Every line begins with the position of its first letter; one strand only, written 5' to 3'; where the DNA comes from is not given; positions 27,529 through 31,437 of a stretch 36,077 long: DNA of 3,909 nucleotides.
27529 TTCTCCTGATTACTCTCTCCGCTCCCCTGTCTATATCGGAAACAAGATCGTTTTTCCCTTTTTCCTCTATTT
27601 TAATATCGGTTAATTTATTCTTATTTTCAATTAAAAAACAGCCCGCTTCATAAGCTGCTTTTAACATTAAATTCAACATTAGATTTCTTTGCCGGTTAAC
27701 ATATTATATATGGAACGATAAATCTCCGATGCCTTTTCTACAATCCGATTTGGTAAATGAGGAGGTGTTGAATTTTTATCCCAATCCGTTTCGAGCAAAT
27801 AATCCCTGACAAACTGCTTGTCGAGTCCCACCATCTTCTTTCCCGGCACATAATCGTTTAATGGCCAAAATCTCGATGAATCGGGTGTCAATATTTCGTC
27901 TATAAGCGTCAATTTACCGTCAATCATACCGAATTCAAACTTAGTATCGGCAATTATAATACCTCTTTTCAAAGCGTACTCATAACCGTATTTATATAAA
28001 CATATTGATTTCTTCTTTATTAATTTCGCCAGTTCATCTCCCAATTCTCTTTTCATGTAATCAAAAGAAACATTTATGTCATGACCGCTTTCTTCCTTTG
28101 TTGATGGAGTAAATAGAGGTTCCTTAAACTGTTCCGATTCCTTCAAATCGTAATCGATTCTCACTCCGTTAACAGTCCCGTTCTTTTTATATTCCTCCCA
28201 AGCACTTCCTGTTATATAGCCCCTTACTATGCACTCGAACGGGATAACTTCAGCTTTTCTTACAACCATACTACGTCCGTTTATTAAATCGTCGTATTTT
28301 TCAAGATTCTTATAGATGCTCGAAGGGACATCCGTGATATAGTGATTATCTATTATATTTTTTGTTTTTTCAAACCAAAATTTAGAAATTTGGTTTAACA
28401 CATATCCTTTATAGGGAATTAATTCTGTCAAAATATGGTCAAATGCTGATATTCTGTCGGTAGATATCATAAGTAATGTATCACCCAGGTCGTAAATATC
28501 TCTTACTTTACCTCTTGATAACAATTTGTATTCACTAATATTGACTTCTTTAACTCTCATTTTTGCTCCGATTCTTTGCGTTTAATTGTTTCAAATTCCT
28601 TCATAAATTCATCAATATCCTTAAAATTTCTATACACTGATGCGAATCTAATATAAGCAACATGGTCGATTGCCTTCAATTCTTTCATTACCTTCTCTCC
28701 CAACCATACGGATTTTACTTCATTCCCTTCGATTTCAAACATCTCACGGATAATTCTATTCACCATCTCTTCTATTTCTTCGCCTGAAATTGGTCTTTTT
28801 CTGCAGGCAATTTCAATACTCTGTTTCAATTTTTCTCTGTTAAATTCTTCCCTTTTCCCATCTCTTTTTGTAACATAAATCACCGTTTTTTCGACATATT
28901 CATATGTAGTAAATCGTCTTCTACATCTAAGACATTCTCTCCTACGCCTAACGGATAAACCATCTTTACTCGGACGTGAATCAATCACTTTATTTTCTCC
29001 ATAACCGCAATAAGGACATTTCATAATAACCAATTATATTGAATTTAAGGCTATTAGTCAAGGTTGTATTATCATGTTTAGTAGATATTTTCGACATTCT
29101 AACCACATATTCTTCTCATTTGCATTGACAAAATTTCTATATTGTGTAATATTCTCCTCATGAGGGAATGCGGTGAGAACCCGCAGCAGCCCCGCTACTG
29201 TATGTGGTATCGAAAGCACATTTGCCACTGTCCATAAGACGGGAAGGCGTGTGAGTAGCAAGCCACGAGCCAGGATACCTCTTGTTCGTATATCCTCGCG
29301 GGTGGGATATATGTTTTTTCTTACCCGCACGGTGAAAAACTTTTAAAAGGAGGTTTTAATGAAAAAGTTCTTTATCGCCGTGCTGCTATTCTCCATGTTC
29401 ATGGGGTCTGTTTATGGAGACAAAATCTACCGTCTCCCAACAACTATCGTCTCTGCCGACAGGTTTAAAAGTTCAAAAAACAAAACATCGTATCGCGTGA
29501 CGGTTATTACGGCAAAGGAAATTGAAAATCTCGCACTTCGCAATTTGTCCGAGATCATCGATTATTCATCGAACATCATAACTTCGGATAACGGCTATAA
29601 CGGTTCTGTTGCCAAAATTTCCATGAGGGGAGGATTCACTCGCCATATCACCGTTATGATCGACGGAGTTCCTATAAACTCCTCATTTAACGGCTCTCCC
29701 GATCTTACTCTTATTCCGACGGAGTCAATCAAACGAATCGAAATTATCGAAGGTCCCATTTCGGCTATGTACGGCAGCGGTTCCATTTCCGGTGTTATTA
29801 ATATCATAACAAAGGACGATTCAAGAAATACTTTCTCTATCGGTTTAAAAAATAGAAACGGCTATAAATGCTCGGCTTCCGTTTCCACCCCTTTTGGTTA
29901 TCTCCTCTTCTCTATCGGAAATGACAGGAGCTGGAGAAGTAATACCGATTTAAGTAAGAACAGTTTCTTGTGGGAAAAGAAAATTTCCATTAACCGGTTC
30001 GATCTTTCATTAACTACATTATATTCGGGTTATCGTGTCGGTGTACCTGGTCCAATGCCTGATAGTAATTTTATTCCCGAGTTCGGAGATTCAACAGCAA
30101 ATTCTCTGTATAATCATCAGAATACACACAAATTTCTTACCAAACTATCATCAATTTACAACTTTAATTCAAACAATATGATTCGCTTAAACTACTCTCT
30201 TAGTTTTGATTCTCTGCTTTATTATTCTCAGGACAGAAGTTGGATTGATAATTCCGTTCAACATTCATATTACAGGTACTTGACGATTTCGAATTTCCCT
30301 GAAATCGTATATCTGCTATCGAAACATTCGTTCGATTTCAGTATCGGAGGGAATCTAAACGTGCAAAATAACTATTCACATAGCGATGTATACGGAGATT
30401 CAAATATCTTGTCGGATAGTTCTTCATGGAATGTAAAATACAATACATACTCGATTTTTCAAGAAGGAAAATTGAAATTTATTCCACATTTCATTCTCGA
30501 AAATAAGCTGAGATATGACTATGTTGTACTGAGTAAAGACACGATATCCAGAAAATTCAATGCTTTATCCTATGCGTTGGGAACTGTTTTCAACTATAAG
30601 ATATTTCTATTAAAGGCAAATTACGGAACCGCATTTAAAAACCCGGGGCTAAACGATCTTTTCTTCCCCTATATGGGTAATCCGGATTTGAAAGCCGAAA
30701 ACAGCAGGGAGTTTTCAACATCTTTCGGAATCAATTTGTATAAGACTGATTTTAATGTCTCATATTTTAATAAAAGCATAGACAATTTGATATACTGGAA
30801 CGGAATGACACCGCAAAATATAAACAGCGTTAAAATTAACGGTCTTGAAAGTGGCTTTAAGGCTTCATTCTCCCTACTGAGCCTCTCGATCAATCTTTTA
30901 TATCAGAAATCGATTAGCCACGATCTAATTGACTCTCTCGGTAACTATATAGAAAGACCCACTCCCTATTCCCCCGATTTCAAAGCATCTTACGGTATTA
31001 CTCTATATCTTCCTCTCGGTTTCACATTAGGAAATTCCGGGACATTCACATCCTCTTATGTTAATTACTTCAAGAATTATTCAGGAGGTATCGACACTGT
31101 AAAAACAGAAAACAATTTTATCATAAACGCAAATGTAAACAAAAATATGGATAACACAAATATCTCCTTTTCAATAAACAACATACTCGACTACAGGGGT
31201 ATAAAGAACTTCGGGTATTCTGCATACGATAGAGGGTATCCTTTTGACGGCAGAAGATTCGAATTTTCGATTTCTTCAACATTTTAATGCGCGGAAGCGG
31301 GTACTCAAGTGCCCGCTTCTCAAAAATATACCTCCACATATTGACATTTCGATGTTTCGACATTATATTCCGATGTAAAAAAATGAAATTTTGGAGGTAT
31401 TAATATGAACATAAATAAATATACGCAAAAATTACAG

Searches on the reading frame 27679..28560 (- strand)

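Call 27: search_protein_families(library=pfam, proteins=[window:27679-28560:-], max_evalue=0.001)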
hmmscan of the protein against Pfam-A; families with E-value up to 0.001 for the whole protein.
window:27679-28560:- (293 aa): 1 family
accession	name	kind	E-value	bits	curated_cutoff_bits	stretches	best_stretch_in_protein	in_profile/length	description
PF01259.24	SAICAR_synt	-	1.5e-73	247.9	20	1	14-264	2-230/233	SAICAR synthetase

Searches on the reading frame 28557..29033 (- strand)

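Call 27: search_protein_families(library=pfam, proteins=[window:28557-29033:-], max_evalue=0.001)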
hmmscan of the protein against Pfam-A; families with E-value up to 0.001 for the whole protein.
window:28557-29033:- (158 aa): 2 families
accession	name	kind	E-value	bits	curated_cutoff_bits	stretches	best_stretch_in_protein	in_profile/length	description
PF03477.21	ATP-cone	-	7.7e-22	78.1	25.8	1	52-139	1-87/88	ATP cone domain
PF22811.2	Zn_ribbon_NrdR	-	4.2e-21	75.1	27.2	1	4-45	1-42/42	Transcriptional repressor NrdR-like, N-terminal domain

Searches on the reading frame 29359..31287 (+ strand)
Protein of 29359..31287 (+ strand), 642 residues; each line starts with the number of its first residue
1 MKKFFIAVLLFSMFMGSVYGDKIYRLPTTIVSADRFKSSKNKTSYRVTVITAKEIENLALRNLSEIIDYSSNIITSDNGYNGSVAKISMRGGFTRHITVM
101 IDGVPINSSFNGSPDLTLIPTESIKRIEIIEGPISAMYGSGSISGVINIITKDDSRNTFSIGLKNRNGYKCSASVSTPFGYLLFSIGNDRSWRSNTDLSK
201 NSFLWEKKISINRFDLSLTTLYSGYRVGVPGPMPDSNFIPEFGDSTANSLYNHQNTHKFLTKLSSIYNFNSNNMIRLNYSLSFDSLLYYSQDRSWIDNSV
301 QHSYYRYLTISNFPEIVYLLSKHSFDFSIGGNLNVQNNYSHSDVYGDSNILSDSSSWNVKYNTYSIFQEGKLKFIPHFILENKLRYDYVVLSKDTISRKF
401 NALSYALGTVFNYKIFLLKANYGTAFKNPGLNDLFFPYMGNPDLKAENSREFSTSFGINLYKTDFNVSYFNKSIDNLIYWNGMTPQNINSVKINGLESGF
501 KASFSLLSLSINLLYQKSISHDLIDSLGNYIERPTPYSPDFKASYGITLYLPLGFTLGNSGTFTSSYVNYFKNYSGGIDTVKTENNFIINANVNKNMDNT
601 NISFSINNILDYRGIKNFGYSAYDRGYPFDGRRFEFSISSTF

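Call 27: search_protein_families(library=pfam, proteins=[window:29359-31287:+], max_evalue=0.001)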
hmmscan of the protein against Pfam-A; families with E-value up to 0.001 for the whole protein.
window:29359-31287:+ (642 aa): 2 families
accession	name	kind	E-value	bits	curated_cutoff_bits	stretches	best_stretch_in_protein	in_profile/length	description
PF07715.20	Plug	-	5.3e-25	88.4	23.9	1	40-146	2-107/107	TonB-dependent Receptor Plug Domain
PF00593.30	TonB_dep_Rec_b-barrel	-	3e-24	87.1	27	1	215-609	31-436/436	TonB dependent receptor-like, beta-barrel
